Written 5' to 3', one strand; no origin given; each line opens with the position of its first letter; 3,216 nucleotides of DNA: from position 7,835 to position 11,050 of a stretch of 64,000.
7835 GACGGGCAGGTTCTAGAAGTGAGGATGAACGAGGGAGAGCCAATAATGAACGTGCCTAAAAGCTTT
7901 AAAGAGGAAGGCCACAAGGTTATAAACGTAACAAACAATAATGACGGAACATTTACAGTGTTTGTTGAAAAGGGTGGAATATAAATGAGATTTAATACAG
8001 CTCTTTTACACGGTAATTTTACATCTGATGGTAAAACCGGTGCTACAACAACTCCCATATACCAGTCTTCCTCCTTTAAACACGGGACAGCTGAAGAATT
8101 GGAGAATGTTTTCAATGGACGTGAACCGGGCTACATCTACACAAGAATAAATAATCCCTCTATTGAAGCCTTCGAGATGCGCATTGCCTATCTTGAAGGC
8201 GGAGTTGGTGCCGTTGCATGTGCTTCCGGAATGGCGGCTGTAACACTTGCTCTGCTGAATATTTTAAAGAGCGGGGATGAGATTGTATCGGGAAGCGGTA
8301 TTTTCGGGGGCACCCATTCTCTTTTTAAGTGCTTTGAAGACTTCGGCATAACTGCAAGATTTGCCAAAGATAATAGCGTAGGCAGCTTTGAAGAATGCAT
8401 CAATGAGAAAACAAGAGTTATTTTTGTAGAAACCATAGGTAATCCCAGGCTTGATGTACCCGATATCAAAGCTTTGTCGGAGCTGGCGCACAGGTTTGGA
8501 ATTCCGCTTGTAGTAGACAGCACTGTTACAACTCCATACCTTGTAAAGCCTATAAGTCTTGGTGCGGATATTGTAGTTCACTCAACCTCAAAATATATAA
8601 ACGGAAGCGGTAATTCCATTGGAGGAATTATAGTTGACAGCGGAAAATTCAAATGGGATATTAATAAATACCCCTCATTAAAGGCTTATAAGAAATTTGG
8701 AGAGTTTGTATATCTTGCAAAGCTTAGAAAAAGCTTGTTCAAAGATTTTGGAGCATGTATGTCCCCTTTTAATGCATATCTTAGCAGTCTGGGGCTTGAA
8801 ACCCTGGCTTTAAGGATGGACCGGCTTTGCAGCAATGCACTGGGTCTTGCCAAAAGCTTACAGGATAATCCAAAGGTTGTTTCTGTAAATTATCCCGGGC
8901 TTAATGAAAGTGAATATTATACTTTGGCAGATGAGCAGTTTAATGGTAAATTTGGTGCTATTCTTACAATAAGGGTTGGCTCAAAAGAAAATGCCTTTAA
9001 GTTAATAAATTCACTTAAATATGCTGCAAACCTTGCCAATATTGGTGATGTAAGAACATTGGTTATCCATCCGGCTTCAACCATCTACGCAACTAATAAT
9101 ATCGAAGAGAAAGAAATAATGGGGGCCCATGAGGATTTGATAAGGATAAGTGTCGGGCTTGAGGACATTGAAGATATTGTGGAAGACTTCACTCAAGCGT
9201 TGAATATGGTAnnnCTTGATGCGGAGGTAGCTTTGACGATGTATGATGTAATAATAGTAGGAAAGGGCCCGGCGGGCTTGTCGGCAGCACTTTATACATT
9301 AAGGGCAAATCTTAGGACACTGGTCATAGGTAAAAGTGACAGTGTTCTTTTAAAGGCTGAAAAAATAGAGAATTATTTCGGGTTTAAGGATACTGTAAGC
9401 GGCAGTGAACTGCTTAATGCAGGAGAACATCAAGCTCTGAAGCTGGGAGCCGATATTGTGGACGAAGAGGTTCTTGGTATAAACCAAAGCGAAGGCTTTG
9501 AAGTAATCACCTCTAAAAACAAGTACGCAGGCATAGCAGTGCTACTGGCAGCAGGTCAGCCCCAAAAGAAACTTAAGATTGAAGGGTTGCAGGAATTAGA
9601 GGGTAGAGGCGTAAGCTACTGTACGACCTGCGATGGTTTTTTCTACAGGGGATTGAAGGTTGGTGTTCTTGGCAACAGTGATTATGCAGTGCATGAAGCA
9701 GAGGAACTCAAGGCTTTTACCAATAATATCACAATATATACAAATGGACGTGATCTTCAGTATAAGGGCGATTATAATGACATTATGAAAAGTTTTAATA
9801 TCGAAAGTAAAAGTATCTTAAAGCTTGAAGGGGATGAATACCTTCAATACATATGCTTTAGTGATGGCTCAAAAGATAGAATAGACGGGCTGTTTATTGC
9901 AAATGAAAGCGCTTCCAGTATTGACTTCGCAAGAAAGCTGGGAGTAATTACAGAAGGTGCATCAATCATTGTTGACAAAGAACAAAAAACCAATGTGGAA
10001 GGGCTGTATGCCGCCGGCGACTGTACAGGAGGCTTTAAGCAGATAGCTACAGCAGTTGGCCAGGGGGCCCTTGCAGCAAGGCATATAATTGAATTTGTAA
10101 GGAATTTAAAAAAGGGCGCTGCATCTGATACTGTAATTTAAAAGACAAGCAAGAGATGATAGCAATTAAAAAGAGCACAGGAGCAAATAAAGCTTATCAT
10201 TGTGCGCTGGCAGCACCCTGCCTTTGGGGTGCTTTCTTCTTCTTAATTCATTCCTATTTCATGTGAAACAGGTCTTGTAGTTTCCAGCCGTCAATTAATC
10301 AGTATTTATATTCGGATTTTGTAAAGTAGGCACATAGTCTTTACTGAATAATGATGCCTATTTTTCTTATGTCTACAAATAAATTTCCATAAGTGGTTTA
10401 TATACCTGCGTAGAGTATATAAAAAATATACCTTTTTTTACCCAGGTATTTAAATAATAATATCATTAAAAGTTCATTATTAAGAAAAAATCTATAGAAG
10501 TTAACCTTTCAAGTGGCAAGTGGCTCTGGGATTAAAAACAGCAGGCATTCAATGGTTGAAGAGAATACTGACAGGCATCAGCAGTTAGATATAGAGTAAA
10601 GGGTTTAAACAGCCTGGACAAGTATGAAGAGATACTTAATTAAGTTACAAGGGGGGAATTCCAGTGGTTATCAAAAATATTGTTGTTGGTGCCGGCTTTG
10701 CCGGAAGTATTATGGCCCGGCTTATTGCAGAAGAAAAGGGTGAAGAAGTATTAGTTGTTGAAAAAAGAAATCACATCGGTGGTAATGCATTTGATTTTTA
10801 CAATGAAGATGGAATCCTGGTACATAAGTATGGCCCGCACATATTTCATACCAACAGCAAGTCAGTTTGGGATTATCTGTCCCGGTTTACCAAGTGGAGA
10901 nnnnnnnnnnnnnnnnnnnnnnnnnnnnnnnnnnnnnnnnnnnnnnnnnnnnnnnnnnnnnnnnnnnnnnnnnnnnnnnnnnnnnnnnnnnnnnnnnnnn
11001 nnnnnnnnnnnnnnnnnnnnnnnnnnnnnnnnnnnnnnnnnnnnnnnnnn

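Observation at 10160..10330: Decayed fragments of a GGDEF/EAL gene in the junction before the island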

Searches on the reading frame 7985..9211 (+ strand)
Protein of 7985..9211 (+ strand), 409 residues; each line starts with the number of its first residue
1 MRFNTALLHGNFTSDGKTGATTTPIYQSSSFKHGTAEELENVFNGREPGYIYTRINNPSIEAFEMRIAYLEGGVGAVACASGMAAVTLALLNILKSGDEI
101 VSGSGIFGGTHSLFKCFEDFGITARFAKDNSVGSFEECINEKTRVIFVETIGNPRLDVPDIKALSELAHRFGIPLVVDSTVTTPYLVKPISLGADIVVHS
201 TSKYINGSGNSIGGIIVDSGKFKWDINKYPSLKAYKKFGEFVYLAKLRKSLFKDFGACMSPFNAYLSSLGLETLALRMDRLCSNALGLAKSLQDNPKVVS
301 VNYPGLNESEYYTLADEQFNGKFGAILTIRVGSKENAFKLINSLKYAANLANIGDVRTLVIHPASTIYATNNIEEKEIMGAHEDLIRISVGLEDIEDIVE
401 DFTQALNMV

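Call 8: search_protein_families(library=pfam, proteins=[window:7985-9211:+])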
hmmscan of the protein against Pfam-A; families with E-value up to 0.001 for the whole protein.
window:7985-9211:+ (409 aa): 3 families
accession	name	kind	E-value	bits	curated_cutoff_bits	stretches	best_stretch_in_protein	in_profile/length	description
PF01053.26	Cys_Met_Meta_PP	-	1.7e-115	386.1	27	1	5-407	2-381/381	Cys/Met metabolism PLP-dependent enzyme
PF01041.23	DegT_DnrJ_EryC1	-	6.9e-06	26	19.8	1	57-180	23-147/360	DegT/DnrJ/EryC1/StrS aminotransferase family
PF00155.27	Aminotran_1_2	-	7e-05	22.6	19.7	1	62-218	46-234/361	Aminotransferase class I and II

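Call 18: find_encoding_contigs(protein=window:7985-9211:+, flank=10000, max_places=10)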
Protein window:7985-9211:+ (409 aa): 3 contigs read that carry it; 3 places shown.
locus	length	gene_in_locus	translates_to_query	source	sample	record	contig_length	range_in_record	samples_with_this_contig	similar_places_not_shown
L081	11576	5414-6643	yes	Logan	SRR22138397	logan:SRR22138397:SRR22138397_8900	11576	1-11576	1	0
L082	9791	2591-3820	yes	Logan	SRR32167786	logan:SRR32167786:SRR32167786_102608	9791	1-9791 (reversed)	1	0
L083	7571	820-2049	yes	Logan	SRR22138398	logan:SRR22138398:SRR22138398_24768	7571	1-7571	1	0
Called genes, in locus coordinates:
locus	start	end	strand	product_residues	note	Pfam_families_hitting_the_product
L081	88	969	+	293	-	PF01507:PAPS_reduct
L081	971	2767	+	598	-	PF00009:GTP_EFTU, PF01926:MMR_HSR1 (faint), PF03144:GTP_EFTU_D2 (weak), PF22594:GTP-eEF1A_C, PF01583:APS_kinase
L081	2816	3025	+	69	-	PF02597:ThiS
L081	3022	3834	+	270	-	PF00899:ThiF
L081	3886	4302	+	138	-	PF14464:Prok-JAB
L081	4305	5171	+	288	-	PF03460:NIR_SIR_ferr, PF01077:NIR_SIR, PF14697:Fer4_21 (weak), PF12838:Fer4_7, PF13187:Fer4_9 (weak), PF12837:Fer4_6 (weak), PF00037:Fer4 (weak)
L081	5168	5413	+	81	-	PF01206:TusA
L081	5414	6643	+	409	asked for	PF01053:Cys_Met_Meta_PP, PF01041:DegT_DnrJ_EryC1 (weak)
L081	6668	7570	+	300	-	PF00890:FAD_binding_2 (faint), PF01266:DAO (faint), PF07992:Pyr_redox_2, PF13738:Pyr_redox_3 (weak)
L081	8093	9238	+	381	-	PF12831:FAD_oxidored (faint), PF13450:NAD_binding_8, PF03275:GLF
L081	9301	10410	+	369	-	PF00535:Glycos_transf_2, PF10111:Glyco_tranf_2_2 (faint), PF13632:Glyco_trans_2_3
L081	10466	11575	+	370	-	?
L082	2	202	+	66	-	?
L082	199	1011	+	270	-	PF00899:ThiF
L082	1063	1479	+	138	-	PF14464:Prok-JAB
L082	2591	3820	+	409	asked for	PF01053:Cys_Met_Meta_PP, PF01041:DegT_DnrJ_EryC1 (weak)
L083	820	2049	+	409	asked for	PF01053:Cys_Met_Meta_PP, PF01041:DegT_DnrJ_EryC1 (weak)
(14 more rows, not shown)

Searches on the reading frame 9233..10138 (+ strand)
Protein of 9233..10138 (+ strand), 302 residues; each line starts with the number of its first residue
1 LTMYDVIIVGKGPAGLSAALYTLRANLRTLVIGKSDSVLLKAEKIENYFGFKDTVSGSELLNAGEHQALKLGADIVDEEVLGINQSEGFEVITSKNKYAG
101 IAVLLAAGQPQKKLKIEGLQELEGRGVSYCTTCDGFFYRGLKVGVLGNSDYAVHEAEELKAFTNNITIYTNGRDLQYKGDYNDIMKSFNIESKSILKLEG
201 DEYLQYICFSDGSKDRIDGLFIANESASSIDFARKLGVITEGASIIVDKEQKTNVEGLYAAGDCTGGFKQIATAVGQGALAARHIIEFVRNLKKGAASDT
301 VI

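Call 8: search_protein_families(library=pfam, proteins=[window:9233-10138:+])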
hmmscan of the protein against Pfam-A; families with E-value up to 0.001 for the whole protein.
window:9233-10138:+ (302 aa): 7 families
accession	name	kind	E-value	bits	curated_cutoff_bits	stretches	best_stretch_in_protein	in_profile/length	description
PF07992.20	Pyr_redox_2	-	4.4e-28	99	26.1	1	4-278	1-291/291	Pyridine nucleotide-disulphide oxidoreductase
PF13738.12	Pyr_redox_3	-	1.1e-10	41.7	30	1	77-262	101-305/305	Pyridine nucleotide-disulphide oxidoreductase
PF00890.30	FAD_binding_2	-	1.2e-08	35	20.4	1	5-37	1-33/414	FAD binding domain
PF01266.30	DAO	-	4.7e-06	26.8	27.9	0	5-35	1-31/353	FAD dependent oxidoreductase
PF01134.28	GIDA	-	1.1e-05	25.2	22.1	0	5-34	1-30/391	Glucose inhibited division protein A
PF01946.23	Thi4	-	0.00035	20.3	26.2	1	4-35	18-50/235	Thi4 family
PF12831.13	FAD_oxidored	-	0.0005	19.9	27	1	5-36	1-32/416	FAD dependent oxidoreductase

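Call 10: find_encoding_contigs(protein=window:9233-10138:+, flank=10000, max_places=10)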
Protein window:9233-10138:+ (302 aa): no gene with exactly this product is on record in the collection.

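Call 15: find_related_loci(query=window:9239-10138:+, collection=genome_contigs, flank=10000)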
Query window:9239-10138:+ (300 aa) in genome_contigs; peptide patterns used: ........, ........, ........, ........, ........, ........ (x = any residue, [..] = any of these).
598 stretches matched a pattern (row limit reached: there are more); 501 encode a relative of the query (tblastn E <= 1e-3); the best 80 are kept; 80 distinct loci.
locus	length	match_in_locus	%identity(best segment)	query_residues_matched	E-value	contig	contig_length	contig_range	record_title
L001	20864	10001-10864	75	1-288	1e-147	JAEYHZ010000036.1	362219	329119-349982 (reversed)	MAG: Bacillota bacterium isolate OH_HFB_338 k127_2141567, whole genome shotgun sequence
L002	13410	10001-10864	75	1-288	1e-145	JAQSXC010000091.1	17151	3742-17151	MAG: Eubacterium sp. isolate L_E1_T20_A_bin.111 scaffold_5014, whole genome shotgun sequence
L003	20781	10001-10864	75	1-288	1e-143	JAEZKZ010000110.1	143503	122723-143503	MAG: Bacillota bacterium isolate OH_CDB_54 k127_1799135, whole genome shotgun sequence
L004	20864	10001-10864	75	1-288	1e-143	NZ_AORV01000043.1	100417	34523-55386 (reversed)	Ruminiclostridium cellobioparum subsp. termitidis CT1112 Ct_contig00049, whole genome shotgun sequence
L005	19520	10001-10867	75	1-290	9e-143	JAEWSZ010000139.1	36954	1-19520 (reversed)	MAG: Bacillota bacterium isolate OH_SDB_126 k127_938034, whole genome shotgun sequence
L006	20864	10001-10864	74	1-288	1e-142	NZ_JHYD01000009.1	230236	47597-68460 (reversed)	Ruminiclostridium cellobioparum DSM 1351 = ATCC 15832 T344DRAFT_scaffold00006.6_C, whole genome shotgun sequence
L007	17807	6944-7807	74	1-288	1e-142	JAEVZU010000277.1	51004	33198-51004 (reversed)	MAG: Bacillota bacterium isolate OH_PBB_181 k127_874925, whole genome shotgun sequence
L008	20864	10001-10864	74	1-288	1e-140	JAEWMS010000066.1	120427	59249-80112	MAG: Bacillota bacterium isolate OH_PDB_143 k127_27484, whole genome shotgun sequence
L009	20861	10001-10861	74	1-288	3e-140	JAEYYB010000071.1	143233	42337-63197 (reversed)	MAG: Bacillota bacterium isolate OH_CBlB_339 k127_2091951, whole genome shotgun sequence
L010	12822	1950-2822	73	1-291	3e-139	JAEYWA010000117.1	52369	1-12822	MAG: Bacillota bacterium isolate OH_CBlB_248 k127_2009715, whole genome shotgun sequence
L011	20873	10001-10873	70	1-291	8e-136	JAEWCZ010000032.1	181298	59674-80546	MAG: Bacillota bacterium isolate OH_PBB_78 k127_1064201, whole genome shotgun sequence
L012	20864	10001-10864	71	1-288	1e-135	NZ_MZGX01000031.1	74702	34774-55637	Ruminiclostridium hungatei strain DSM 14427 CLHUN_contig000031, whole genome shotgun sequence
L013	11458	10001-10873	71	1-291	7e-135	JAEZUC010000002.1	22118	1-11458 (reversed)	MAG: Bacillota bacterium isolate OH_PDB_73 k127_208807, whole genome shotgun sequence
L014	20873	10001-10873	71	1-291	4e-134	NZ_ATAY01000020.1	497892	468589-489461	Ruminiclostridium papyrosolvens C7 contig00025, whole genome shotgun sequence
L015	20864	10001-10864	71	1-288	4e-134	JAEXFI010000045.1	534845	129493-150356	MAG: Bacillota bacterium isolate OH_HBB_241 k127_668361, whole genome shotgun sequence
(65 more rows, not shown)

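Call 24: find_homologous_proteins(query=window:9239-10138:+, max_evalue=1e-60)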
Query window:9239-10138:+ (300 aa): 3831 proteins with E <= 1e-60 among 8000 candidates; the best 120 are listed.
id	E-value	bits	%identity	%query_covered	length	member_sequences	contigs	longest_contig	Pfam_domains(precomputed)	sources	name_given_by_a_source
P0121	6.2e-189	644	100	100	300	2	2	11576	PF01266.31,PF00890.31,PF07992.21,PF13738.13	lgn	-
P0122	5.9e-149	513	78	98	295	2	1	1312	PF01266.31,PF00890.31,PF07992.21,PF13738.13,PF01134.29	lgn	-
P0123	2.3e-145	501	78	97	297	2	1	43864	PF00890.31,PF07992.21,PF13738.13,PF01134.29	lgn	-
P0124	2.3e-145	501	79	97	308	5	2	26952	PF01266.31,PF00890.31,PF07992.21,PF13738.13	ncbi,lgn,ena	-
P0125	2.4e-144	498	77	97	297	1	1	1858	PF01266.31,PF00890.31,PF07992.21,PF13738.13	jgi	jgi:thioredoxin reductase (NADPH)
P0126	2.6e-144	498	74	99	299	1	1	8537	PF01266.31,PF00890.31,PF07992.21,PF13738.13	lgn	-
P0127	4.2e-141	487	75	96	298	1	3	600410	PF01266.31,PF00890.31,PF07992.21,PF13738.13,PF01134.29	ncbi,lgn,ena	-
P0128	1.1e-140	486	75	96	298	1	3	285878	PF01266.31,PF00890.31,PF07992.21,PF13738.13,PF01134.29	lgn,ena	-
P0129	1.4e-140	485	76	97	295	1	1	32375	PF00890.31,PF07992.21,PF13738.13,PF01134.29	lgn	-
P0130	1.5e-140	485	78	96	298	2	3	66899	PF01266.31,PF00890.31,PF07992.21,PF13738.13,PF01134.29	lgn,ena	-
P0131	2.0e-140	485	75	96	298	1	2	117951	PF01266.31,PF00890.31,PF07992.21,PF13738.13,PF01134.29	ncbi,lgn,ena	-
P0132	8.5e-140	483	75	96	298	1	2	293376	PF01266.31,PF00890.31,PF07992.21,PF13738.13,PF01134.29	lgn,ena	-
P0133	8.6e-140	483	76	97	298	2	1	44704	PF01266.31,PF00890.31,PF07992.21,PF13738.13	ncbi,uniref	ncbi:MAG TPA: NAD(P)/FAD-dependent oxidoreductase [Pseudobacteroides sp.]|uniref:NAD(P)/FAD-dependen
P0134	2.7e-139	481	75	96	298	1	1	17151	PF01266.31,PF00890.31,PF07992.21,PF13738.13,PF01134.29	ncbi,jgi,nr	ncbi:MAG: thioredoxin reductase [Eubacterium sp.]|jgi:thioredoxin reductase (NADPH)|nr:thioredoxin r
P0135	2.3e-137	475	75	96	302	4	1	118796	PF01946.24,PF01266.31,PF00890.31,PF07992.21,PF13738.13,PF01134.29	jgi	-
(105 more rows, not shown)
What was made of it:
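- Tried and rejected: A genome_contigs scan with the TrxB-like protein (call 15) and a 5.8-billion-protein search (call 24) found nothing closer than 79% aa identity apart from same-strain contigs.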

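Call 25: find_encoding_contigs(protein=P0123, flank=6000, max_places=2)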
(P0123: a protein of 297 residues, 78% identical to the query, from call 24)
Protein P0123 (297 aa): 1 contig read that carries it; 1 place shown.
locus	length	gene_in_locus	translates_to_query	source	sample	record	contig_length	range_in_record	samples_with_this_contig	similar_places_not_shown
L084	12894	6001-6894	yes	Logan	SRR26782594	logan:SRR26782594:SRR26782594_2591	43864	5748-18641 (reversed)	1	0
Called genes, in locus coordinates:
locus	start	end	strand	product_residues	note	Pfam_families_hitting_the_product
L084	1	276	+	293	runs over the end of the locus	PF01507:PAPS_reduct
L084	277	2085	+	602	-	PF00009:GTP_EFTU, PF01926:MMR_HSR1 (faint), PF03144:GTP_EFTU_D2 (faint), PF22594:GTP-eEF1A_C, PF01583:APS_kinase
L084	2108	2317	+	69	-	PF02597:ThiS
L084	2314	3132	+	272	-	PF00899:ThiF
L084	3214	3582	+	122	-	PF14464:Prok-JAB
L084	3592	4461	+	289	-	PF03460:NIR_SIR_ferr, PF01077:NIR_SIR, PF00037:Fer4 (weak), PF13237:Fer4_10 (weak), PF12838:Fer4_7, PF13187:Fer4_9 (weak)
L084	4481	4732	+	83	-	PF01206:TusA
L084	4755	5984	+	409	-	PF01053:Cys_Met_Meta_PP, PF00155:Aminotran_1_2 (weak), PF01041:DegT_DnrJ_EryC1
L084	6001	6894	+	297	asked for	PF00890:FAD_binding_2 (faint), PF01134:GIDA (faint), PF07992:Pyr_redox_2, PF13738:Pyr_redox_3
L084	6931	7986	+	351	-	PF05201:GlutR_N, PF01488:Shikimate_DH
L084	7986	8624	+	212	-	PF13241:NAD_binding_7, PF14824:Sirohm_synth_M (weak)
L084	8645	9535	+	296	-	PF01379:Porphobil_deam, PF03900:Porphobil_deamC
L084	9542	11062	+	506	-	PF00590:TP_methylase, PF02602:HEM4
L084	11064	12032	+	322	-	PF00490:ALAD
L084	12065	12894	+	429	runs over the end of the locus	PF00202:Aminotran_3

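Call 26: find_encoding_contigs(protein=P0124, flank=6000, max_places=2)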
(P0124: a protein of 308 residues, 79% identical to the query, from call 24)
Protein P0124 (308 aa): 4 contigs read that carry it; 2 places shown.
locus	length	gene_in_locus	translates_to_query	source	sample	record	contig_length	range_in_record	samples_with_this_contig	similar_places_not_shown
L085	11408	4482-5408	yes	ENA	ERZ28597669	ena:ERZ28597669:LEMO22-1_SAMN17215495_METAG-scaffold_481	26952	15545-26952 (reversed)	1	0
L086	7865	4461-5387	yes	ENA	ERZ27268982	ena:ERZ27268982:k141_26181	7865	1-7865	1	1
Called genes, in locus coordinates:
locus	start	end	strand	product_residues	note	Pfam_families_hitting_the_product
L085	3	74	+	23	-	?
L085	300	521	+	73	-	PF02597:ThiS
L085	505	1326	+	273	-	PF00899:ThiF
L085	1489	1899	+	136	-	PF14464:Prok-JAB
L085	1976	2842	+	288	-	PF03460:NIR_SIR_ferr, PF01077:NIR_SIR, PF12837:Fer4_6 (faint), PF13237:Fer4_10 (weak), PF12838:Fer4_7, PF00037:Fer4 (weak)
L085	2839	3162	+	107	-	PF01206:TusA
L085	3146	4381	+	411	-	PF01053:Cys_Met_Meta_PP, PF01041:DegT_DnrJ_EryC1 (weak)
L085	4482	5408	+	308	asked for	PF00890:FAD_binding_2 (faint), PF01266:DAO (faint), PF07992:Pyr_redox_2, PF13738:Pyr_redox_3 (weak)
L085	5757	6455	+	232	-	PF13241:NAD_binding_7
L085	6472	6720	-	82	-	-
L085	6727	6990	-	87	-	-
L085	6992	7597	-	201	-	PF00882:Zn_dep_PLPC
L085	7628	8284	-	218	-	-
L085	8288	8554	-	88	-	PF00293:NUDIX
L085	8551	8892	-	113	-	PF00300:His_Phos_1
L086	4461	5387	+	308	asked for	PF00890:FAD_binding_2 (faint), PF01266:DAO (faint), PF07992:Pyr_redox_2, PF13738:Pyr_redox_3 (weak)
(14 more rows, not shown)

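Call 27: find_encoding_contigs(protein=P0130, flank=6000, max_places=2)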
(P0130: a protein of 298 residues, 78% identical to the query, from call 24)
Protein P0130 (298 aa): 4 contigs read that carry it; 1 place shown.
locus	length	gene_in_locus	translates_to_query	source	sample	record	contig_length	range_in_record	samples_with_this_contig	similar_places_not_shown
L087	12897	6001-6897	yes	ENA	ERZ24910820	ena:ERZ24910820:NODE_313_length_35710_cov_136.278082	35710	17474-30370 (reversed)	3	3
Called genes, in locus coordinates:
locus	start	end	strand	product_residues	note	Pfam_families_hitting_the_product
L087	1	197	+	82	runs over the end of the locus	-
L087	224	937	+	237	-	PF01507:PAPS_reduct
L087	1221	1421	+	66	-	-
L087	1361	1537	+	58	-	-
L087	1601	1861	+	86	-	-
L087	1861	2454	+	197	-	PF00009:GTP_EFTU, PF01926:MMR_HSR1 (faint)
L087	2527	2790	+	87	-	-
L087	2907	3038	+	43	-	PF02597:ThiS (weak)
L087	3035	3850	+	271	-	PF00899:ThiF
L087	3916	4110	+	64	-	-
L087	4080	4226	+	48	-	PF14464:Prok-JAB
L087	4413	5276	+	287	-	PF03460:NIR_SIR_ferr, PF01077:NIR_SIR, PF00037:Fer4 (weak), PF12837:Fer4_6 (weak), PF13237:Fer4_10 (weak), PF14697:Fer4_21 (weak), PF12838:Fer4_7, PF13187:Fer4_9, +1 more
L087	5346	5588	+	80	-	PF01206:TusA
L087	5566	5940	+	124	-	PF01053:Cys_Met_Meta_PP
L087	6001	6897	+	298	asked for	PF00890:FAD_binding_2 (faint), PF01134:GIDA (faint), PF01266:DAO (faint), PF07992:Pyr_redox_2, PF13738:Pyr_redox_3 (weak)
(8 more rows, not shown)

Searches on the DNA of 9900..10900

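Call 6: search_rna_families(source=window, start=9900, end=10900, threshold=evalue, max_evalue=1)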
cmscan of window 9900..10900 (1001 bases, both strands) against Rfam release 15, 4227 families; matches with E-value up to 1: 1.
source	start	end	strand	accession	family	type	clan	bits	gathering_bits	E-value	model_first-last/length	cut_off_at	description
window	10007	10088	+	RF01477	rli43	Gene; sRNA;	-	14.7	100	0.68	1-255/255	no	Listeria sRNA rli43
